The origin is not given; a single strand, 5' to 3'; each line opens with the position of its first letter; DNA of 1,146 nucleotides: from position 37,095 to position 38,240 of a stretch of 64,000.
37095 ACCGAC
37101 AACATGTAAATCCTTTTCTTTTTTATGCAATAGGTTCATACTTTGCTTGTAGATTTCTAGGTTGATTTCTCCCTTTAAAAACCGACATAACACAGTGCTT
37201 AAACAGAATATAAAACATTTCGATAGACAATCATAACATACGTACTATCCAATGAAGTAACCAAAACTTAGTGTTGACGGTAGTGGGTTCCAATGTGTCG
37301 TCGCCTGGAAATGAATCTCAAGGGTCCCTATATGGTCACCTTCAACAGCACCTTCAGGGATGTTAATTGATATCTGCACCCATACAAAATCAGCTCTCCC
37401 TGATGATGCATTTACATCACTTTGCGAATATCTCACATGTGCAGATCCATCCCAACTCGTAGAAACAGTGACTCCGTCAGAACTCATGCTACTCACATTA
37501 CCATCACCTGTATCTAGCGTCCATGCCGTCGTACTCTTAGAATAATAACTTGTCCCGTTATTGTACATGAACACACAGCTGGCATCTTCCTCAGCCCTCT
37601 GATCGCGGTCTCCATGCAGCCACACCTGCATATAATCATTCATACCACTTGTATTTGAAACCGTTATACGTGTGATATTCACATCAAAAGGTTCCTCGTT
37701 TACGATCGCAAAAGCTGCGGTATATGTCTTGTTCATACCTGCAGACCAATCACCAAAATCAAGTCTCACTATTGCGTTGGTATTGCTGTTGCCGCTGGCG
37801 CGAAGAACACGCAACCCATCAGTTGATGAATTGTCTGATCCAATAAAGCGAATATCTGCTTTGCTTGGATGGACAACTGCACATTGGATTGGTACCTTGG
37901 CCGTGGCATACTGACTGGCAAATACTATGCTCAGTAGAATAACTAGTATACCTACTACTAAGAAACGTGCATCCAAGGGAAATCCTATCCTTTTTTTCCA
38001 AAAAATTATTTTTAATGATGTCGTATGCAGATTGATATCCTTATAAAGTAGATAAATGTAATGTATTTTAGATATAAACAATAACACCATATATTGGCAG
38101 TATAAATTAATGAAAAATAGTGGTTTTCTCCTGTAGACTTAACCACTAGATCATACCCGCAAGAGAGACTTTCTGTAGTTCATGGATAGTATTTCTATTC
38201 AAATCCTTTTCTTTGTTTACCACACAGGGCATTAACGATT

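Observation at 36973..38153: tRNA-Gly(CCC) with a 24-bp direct repeat of its 5' end 1.1 kb away: footprint of a tRNA-targeted integration carrying a secreted-protein gene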

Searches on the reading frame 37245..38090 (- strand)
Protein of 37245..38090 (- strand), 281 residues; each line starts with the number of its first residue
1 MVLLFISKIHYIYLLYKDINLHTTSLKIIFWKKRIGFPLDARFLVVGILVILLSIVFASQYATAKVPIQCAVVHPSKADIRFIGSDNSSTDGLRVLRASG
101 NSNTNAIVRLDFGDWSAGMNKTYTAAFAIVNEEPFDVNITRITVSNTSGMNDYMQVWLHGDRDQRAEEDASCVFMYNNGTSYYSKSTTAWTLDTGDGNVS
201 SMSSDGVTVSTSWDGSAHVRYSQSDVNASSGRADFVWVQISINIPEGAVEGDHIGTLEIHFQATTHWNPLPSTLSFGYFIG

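Call 7: search_protein_families(library=pfam, proteins=[window:37245-38090:-], max_evalue=0.01)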
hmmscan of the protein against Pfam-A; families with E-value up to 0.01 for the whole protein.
window:37245-38090:- (281 aa): 1 family
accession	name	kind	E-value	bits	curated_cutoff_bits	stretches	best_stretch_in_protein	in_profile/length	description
PF10029.15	DUF2271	-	0.006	16.7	27.3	1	137-227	4-87/136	Predicted periplasmic protein (DUF2271)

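Call 10: find_encoding_contigs(protein=window:37245-38090:-, flank=6000, max_places=10)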
Protein window:37245-38090:- (281 aa): 1 contig read that carries it; 1 place shown.
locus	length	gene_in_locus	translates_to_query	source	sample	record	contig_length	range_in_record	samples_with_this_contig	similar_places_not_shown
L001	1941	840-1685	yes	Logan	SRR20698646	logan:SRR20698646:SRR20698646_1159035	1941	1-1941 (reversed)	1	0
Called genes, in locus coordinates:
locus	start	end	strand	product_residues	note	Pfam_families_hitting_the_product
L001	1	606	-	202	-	?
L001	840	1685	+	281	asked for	-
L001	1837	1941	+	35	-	?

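Call 12: find_homologous_proteins(query=window:37245-38090:-, max_evalue=0.001)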
Query window:37245-38090:- (281 aa): 203 proteins with E <= 0.001 among 908 candidates; the best 120 are listed.
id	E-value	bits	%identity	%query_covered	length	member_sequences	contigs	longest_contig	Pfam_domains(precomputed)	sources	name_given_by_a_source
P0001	1.3e-157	542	100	86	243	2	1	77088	-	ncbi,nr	ncbi:MAG: hypothetical protein NT038_04345 [Euryarchaeota archaeon]|nr:hypothetical protein [Euryarc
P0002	5.9e-87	310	60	84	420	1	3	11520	-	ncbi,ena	-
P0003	6.8e-81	290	59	85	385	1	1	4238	-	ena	-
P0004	8.4e-74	267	56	81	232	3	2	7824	-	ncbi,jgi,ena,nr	ncbi:MAG: hypothetical protein DRN08_00830 [Thermoplasmata archaeon]|nr:MAG: hypothetical protein DR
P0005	8.8e-74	267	54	75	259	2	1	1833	-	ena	-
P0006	5.9e-72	261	53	76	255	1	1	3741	-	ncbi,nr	ncbi:MAG: hypothetical protein NT038_05120 [Euryarchaeota archaeon]|nr:hypothetical protein [Euryarc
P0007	2.2e-71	259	55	75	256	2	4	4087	-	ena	-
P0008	3.2e-71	258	53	75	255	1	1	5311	-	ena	-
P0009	5.4e-71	257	53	83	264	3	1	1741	-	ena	-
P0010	4.9e-70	254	63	68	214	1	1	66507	-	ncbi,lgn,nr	ncbi:MAG: hypothetical protein NT038_01265 [Euryarchaeota archaeon]|nr:hypothetical protein [Euryarc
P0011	8.8e-67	244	54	81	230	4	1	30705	-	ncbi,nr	ncbi:MAG: hypothetical protein JW771_04130 [Candidatus Thermoplasmatota archaeon]|nr:hypothetical pr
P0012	9.0e-67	244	51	81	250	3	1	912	-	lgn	-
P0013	9.1e-67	244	54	81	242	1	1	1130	-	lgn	-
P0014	1.7e-66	243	55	81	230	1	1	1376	-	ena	-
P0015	8.1e-66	240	56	77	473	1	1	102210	PF06739.18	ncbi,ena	-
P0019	1.9e-64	236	54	82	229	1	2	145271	-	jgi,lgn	-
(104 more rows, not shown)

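Call 43: predict_structure(alignment_id=A1)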
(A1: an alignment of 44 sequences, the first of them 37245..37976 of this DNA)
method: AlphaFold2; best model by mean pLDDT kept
length: 243 residues; sequences in the alignment: 44
mean_pLDDT: 87.6   pTM: 0.80
mean pLDDT of the five models: 87.6, 86.1, 85.5, 81.4, 80.8
residues with pLDDT >= 90: 152; 70-90: 58; 50-70: 33; < 50: 0
segments of 3 or more residues with pLDDT < 50: none
pLDDT, mean of each block of 10 residues (from residue 1): 88 83 69 84 86 75 77 90 94 95 93 91 95 97 95 96 97 94 94 98 93 90 81 57 54
secondary structure, 60 per line:
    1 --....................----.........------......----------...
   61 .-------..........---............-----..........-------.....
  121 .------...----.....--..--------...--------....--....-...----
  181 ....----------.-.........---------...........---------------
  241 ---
elements in order: H3-22 E27-35 E42-47 E58-61 E69-78 E82-93 E99-108 E116-121 E135-139 E152-154 E163-166 E169-172 E174-176 E181-184 E197-205 E215-225

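Call 47: find_encoding_contigs(protein=P0010, flank=5000, max_places=3)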
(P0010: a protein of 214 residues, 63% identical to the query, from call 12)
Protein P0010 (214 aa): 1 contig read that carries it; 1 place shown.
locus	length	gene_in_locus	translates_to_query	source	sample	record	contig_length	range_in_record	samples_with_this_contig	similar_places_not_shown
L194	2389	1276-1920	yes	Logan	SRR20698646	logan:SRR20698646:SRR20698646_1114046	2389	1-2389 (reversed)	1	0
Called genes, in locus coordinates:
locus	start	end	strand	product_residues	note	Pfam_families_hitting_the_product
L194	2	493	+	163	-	?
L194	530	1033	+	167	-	PF01467:CTP_transf_like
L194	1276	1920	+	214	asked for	-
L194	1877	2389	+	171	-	?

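Call 48: find_encoding_contigs(protein=P0019, flank=5000, max_places=3)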
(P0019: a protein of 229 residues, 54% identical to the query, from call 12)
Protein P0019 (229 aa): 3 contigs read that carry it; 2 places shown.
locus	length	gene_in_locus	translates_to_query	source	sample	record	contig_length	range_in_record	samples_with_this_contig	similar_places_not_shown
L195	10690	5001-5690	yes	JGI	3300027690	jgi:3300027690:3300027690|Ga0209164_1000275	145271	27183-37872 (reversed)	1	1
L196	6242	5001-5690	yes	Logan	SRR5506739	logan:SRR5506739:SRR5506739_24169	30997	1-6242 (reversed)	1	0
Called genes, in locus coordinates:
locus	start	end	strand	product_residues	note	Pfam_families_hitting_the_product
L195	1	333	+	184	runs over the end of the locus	PF00571:CBS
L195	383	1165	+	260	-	PF00571:CBS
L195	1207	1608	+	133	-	-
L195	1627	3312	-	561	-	PF00112:Peptidase_C1, PF07602:DUF1565 (weak), PF22842:Pel9A-like_beta_helix (faint), PF05048:NosD, PF13229:Beta_helix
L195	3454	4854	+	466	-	PF01364:Peptidase_C25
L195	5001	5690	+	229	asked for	-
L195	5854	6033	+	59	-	PF04014:MazE_antitoxin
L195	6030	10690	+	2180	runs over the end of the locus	PF10102:DUF2341, PF21722:Gly_rich_2, PF13385:Laminin_G_3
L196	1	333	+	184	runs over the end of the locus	PF00571:CBS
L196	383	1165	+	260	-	PF00571:CBS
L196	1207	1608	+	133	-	-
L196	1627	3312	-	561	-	PF00112:Peptidase_C1, PF07602:DUF1565 (weak), PF22842:Pel9A-like_beta_helix (faint), PF05048:NosD, PF13229:Beta_helix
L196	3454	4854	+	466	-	PF01364:Peptidase_C25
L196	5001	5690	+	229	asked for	-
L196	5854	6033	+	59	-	PF04014:MazE_antitoxin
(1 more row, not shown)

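Call 49: fold_search(model_id=the predicted structure, library=pdb)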
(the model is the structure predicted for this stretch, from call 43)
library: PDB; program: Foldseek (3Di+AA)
matches with E <= 10: 572; with E <= 0.001: 0
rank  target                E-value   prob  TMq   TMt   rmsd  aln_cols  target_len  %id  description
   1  7pnb_A                1.5e-03  1.00  0.36  0.45   7.7       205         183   10  Sulfolobus acidocaldarius 0406 filament. (released 2022-09-14)
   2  7ueg_A                4.1e-03  0.99  0.36  0.46   7.5       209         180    9  Cryo-EM of bundling pili from Pyrobaculum calidifontis (released 2022-06-29)
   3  5lp9                  1.1e-02  0.90  0.29  0.40  10.7       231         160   10  FimA wt from S. flexneri (released 2017-12-20)
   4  2m5g_MODEL_1_A        1.7e-02  0.94  0.32  0.45   9.9       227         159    9  Solution structure of FimA wt (released 2013-11-13)
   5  6r74                  1.8e-02  0.92  0.30  0.43  11.2       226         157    9  N-terminally reversed variant of FimA E. coli (released 2020-05-06)
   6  5l7u_B                2.2e-02  0.60  0.26  0.12  12.9       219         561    9  Crystal structure of BvGH123 with bound GalNAc (released 2017-03-22)
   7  5l7v_B                2.3e-02  0.72  0.24  0.11  12.2       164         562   13  Crystal Structure of BvGH123 with bond transition state analog Galthiazoline. (released 2017-03-22)
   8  6erj_B                2.7e-02  0.80  0.29  0.40  10.2       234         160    5  Self-complemented FimA subunit from Salmonella enterica (released 2019-01-30)
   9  5l7r_A                3.5e-02  0.63  0.24  0.11  12.1       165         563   13  Crystal structure of BvGH123 (released 2017-03-22)
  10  5l7u_A                3.9e-02  0.66  0.24  0.11  15.2       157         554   16  Crystal structure of BvGH123 with bound GalNAc (released 2017-03-22)
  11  6erj_A                5.1e-02  0.38  0.25  0.34  15.3       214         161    6  Self-complemented FimA subunit from Salmonella enterica (released 2019-01-30)
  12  2gme_A                6.4e-02  0.13  0.19  0.20  16.6       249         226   12  Metal-free (apo) P. angolensis seed lectin (released 2006-07-25)
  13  2gn7_A                8.3e-02  0.13  0.19  0.20  16.7       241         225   11  Metal-free (apo) P. angolensis seed lectin in complex with Man-alpha(1-3)Man-alpha(1-6)Man (released 2006-07-25)
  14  2gme_B                8.8e-02  0.12  0.19  0.20  16.3       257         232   10  Metal-free (apo) P. angolensis seed lectin (released 2006-07-25)
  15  3gf6_A                1.1e-01  0.09  0.17  0.19  19.6       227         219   10  Crystal structure of a bacterial lipoprotein (bt_1233) from bacteroides thetaiotaomicron vpi-5482 at 1.69 A resolution (released 2009-03-17)
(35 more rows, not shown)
